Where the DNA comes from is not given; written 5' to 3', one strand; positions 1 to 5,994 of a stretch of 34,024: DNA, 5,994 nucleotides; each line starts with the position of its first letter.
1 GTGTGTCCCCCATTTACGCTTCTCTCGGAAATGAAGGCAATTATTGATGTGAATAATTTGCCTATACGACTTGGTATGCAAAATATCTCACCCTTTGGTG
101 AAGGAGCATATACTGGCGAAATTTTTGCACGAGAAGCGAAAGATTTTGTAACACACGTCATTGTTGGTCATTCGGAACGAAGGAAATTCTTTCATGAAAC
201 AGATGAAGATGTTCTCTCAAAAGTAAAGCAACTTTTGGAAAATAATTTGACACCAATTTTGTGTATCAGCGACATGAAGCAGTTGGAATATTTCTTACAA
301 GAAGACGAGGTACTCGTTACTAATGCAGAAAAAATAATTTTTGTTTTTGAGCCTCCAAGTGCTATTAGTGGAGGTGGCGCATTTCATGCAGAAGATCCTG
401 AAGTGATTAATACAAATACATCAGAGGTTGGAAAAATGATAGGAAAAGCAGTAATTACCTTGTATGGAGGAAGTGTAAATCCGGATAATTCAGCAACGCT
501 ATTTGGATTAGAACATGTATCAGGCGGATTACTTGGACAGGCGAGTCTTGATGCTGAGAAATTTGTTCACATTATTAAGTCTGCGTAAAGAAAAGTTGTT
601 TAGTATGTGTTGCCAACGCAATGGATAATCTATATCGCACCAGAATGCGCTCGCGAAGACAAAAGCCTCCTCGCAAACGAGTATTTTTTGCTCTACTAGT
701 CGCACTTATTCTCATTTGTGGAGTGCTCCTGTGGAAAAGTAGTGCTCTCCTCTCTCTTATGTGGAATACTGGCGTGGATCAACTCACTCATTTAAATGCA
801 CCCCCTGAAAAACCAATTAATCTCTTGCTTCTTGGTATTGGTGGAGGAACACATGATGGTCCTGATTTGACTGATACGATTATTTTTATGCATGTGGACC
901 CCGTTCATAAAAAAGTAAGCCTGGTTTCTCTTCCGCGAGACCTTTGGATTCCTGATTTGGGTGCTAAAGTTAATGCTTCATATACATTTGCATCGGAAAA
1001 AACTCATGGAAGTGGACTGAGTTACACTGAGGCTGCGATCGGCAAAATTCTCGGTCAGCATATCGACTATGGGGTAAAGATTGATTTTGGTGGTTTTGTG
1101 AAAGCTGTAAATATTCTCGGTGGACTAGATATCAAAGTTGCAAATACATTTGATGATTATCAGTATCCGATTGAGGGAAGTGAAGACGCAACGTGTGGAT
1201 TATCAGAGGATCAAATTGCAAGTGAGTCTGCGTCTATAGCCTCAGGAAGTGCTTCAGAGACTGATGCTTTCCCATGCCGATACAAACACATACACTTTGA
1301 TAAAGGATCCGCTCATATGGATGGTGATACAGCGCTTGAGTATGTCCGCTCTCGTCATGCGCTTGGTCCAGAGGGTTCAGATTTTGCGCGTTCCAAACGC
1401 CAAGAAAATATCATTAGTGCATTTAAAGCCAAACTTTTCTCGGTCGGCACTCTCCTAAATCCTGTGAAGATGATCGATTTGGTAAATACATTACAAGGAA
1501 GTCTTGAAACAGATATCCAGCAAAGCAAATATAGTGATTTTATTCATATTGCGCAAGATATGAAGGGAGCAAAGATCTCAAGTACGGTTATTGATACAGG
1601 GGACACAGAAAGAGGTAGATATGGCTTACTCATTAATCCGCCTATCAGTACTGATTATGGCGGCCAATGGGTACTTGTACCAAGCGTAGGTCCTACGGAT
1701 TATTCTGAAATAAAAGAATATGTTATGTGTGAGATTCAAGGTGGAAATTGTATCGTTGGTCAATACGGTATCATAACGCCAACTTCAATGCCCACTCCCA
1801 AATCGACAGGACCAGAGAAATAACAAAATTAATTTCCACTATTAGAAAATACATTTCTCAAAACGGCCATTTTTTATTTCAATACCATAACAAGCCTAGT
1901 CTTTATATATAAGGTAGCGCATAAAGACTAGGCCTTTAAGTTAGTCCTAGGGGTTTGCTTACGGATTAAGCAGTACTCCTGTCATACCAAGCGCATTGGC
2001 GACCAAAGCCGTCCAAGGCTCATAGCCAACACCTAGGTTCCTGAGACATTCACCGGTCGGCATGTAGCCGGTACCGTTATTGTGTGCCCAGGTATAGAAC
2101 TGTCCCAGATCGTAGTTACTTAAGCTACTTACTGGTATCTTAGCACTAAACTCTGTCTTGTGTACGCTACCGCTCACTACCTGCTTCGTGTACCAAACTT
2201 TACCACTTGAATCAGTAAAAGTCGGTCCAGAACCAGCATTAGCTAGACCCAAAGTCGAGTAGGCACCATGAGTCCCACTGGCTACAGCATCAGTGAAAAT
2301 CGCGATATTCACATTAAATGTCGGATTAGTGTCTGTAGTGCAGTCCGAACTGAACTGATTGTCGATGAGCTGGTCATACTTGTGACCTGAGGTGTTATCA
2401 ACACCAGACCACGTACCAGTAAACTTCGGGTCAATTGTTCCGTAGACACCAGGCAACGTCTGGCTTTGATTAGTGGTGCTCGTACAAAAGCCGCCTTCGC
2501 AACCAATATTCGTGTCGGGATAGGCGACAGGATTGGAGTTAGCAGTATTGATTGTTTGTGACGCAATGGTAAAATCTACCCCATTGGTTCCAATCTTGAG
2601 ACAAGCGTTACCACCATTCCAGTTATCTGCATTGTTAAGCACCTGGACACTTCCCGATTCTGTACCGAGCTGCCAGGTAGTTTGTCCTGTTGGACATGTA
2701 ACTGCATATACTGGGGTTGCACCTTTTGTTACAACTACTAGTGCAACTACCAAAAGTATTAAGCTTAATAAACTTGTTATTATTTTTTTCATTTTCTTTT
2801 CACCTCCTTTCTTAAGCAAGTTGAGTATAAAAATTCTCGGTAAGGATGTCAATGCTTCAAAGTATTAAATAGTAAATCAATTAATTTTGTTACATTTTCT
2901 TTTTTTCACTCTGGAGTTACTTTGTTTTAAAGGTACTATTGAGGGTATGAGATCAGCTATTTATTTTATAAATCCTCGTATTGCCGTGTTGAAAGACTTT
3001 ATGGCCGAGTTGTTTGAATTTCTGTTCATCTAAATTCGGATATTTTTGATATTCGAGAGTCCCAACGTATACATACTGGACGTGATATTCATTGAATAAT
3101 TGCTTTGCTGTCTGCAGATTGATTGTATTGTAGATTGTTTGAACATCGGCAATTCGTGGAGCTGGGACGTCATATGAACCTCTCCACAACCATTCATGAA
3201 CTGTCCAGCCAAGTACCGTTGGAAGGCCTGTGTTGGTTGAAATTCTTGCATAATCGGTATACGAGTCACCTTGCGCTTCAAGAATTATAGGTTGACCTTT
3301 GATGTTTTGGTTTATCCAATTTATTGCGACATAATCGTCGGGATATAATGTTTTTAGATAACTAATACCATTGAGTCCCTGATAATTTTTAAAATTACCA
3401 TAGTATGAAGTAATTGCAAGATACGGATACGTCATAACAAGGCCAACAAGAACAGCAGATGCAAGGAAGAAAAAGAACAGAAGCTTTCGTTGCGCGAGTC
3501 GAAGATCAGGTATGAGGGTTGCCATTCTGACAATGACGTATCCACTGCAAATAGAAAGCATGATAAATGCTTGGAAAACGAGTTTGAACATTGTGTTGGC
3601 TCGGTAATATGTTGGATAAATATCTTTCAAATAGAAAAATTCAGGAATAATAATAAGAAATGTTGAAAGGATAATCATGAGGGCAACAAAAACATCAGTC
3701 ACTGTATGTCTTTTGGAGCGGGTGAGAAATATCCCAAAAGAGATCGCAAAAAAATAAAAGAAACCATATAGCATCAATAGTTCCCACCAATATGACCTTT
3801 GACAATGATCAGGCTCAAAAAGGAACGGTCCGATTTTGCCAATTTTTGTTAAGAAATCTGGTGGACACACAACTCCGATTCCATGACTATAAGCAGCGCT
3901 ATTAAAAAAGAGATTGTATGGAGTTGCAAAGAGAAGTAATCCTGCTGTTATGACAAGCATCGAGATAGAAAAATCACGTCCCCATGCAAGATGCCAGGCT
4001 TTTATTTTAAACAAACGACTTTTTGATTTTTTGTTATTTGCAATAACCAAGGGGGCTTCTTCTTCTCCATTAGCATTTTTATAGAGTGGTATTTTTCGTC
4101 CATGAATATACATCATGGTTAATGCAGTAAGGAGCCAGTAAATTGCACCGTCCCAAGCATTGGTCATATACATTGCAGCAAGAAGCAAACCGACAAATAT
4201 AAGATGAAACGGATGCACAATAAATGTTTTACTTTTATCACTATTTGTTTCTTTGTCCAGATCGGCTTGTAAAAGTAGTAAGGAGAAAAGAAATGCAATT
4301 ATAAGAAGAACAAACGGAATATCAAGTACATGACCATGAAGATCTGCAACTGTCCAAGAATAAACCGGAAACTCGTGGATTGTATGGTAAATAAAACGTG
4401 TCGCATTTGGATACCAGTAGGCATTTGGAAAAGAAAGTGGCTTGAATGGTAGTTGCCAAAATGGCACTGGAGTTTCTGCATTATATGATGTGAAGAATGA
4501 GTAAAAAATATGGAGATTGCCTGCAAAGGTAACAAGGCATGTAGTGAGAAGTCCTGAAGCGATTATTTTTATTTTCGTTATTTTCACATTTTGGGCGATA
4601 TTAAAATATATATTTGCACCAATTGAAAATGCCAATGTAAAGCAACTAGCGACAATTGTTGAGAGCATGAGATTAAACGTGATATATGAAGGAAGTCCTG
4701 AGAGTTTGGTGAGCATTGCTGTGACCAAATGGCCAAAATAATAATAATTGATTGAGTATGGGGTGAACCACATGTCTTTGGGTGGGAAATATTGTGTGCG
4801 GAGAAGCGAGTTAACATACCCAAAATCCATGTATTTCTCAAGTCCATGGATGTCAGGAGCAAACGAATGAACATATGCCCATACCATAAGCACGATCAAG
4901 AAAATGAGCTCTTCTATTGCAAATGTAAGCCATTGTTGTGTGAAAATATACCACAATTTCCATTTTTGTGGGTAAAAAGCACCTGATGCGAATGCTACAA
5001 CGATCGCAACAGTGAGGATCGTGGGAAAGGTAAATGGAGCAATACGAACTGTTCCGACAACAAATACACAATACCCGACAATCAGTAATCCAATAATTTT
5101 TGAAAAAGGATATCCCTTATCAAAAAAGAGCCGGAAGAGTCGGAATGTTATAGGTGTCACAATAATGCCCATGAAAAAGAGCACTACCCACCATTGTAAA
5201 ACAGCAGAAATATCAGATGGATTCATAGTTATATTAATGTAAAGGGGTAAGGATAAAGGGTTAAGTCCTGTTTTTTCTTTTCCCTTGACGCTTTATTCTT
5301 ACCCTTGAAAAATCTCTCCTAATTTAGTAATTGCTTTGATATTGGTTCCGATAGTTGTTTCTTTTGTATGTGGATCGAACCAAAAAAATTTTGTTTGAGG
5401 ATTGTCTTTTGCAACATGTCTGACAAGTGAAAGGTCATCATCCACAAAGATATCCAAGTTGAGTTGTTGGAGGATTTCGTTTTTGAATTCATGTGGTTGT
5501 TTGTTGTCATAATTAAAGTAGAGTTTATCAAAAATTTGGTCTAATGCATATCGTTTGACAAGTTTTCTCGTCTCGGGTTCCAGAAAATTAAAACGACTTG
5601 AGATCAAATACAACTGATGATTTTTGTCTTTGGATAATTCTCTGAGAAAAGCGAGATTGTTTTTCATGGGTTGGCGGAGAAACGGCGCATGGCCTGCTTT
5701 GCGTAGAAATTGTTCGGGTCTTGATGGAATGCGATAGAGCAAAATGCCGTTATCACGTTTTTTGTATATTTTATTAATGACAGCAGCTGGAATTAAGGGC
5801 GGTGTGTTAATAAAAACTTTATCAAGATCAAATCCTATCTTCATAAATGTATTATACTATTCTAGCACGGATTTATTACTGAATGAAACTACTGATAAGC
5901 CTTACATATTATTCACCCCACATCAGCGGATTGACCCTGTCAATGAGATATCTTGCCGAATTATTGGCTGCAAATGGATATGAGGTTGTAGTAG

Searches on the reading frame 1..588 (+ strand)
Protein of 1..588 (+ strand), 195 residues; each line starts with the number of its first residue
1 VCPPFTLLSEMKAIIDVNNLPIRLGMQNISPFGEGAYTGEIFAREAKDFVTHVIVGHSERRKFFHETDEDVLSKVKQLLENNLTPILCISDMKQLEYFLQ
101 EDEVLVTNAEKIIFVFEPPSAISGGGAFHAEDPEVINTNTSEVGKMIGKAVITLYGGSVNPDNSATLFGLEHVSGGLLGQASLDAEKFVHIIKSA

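Call 6: search_protein_families(library=pfam, proteins=[window:1-588:+], max_evalue=0.001)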
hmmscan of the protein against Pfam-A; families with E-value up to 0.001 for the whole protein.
window:1-588:+ (195 aa): 1 family
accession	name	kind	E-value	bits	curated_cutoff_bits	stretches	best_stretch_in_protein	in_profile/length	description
PF00121.24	TIM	-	1.7e-44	152.6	20.1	1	2-194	38-244/245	Triosephosphate isomerase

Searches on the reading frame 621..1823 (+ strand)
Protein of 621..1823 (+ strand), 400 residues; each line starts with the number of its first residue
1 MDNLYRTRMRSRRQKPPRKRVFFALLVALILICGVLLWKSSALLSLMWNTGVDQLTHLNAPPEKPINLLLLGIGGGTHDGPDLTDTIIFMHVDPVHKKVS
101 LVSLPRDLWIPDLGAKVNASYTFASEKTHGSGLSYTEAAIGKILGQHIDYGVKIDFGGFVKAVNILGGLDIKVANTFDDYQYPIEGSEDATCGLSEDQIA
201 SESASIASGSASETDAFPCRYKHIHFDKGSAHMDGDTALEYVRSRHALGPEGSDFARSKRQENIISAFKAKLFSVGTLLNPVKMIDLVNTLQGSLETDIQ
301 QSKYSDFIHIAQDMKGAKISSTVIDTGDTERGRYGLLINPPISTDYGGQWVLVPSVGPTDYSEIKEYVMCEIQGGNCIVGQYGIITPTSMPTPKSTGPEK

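Call 6: search_protein_families(library=pfam, proteins=[window:621-1823:+], max_evalue=0.001)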
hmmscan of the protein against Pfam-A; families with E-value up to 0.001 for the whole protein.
window:621-1823:+ (400 aa): 1 family
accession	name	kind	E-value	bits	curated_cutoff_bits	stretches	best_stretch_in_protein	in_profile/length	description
PF03816.19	LytR_cpsA_psr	-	3.9e-30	105.4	24.6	1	84-271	2-147/150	LytR_cpsA_psr family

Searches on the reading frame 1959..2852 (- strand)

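Call 6: search_protein_families(library=pfam, proteins=[window:1959-2852:-], max_evalue=0.001)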
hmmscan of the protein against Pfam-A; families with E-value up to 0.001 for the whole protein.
window:1959-2852:- (297 aa): 0 families

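Call 43: search_protein_families(library=pfam, proteins=[window:1959-2852:-], max_evalue=0.01)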
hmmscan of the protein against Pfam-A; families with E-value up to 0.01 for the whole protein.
window:1959-2852:- (297 aa): 1 family
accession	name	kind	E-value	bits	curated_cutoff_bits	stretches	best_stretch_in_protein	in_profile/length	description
PF21226.3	MalQ_N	-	0.0076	17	24.1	0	38-80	4-47/91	MalQ N-terminal beta sandwich domain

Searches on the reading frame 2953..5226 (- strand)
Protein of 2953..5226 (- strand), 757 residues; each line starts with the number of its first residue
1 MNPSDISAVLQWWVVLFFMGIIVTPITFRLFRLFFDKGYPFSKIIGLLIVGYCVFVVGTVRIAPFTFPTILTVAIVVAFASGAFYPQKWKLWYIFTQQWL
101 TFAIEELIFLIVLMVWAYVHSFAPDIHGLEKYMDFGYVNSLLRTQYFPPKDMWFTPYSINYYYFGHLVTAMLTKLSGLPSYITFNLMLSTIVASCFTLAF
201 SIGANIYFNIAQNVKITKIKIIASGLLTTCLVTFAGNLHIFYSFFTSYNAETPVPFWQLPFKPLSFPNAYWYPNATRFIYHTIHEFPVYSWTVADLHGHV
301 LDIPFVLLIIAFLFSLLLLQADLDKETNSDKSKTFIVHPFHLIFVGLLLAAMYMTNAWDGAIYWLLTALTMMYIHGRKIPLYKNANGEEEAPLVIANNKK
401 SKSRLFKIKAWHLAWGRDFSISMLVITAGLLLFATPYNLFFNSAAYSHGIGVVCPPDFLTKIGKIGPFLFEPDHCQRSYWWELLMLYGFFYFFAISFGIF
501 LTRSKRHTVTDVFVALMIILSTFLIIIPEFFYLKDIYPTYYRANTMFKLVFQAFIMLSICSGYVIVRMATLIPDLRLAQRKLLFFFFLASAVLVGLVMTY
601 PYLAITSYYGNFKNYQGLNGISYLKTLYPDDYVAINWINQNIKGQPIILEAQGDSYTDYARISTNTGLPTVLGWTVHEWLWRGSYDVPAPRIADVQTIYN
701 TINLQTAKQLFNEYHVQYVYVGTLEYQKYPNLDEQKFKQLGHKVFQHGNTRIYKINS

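Call 5: search_protein_families(library=ncbifam, proteins=[window:2953-5226:-], max_evalue=0.01)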
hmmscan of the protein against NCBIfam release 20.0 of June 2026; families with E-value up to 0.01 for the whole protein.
window:2953-5226:- (757 aa): 1 family
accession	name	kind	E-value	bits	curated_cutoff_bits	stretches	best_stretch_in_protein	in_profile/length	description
TIGR03662.1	Chlor_Arch_YYY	subfamily_domain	8.1e-150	500.8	300.25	2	6-498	2-424/727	chlor_Arch_YYY domain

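Call 6: search_protein_families(library=pfam, proteins=[window:2953-5226:-], max_evalue=0.001)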
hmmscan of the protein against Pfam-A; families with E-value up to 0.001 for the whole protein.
window:2953-5226:- (757 aa): 1 family
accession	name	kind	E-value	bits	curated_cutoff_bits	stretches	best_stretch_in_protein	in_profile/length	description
PF10060.15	DUF2298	-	4.1e-92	310.1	27.8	2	49-502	1-387/488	Uncharacterized membrane protein (DUF2298)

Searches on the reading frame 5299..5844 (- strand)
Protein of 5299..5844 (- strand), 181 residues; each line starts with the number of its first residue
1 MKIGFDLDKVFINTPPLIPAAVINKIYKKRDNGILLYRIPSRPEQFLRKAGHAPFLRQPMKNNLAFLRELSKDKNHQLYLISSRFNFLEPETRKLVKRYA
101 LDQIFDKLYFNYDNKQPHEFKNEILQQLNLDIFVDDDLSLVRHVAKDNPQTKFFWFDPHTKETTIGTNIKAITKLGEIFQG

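Call 6: search_protein_families(library=pfam, proteins=[window:5299-5844:-], max_evalue=0.001)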
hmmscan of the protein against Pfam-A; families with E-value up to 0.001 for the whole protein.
window:5299-5844:- (181 aa): 0 families

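Call 43: search_protein_families(library=pfam, proteins=[window:5299-5844:-], max_evalue=0.01)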
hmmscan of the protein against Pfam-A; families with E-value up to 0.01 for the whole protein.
window:5299-5844:- (181 aa): 1 family
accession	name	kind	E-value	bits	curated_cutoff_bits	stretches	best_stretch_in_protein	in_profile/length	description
PF13419.12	HAD_2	-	0.0045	17.6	23.8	0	59-130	80-150/178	Haloacid dehalogenase-like hydrolase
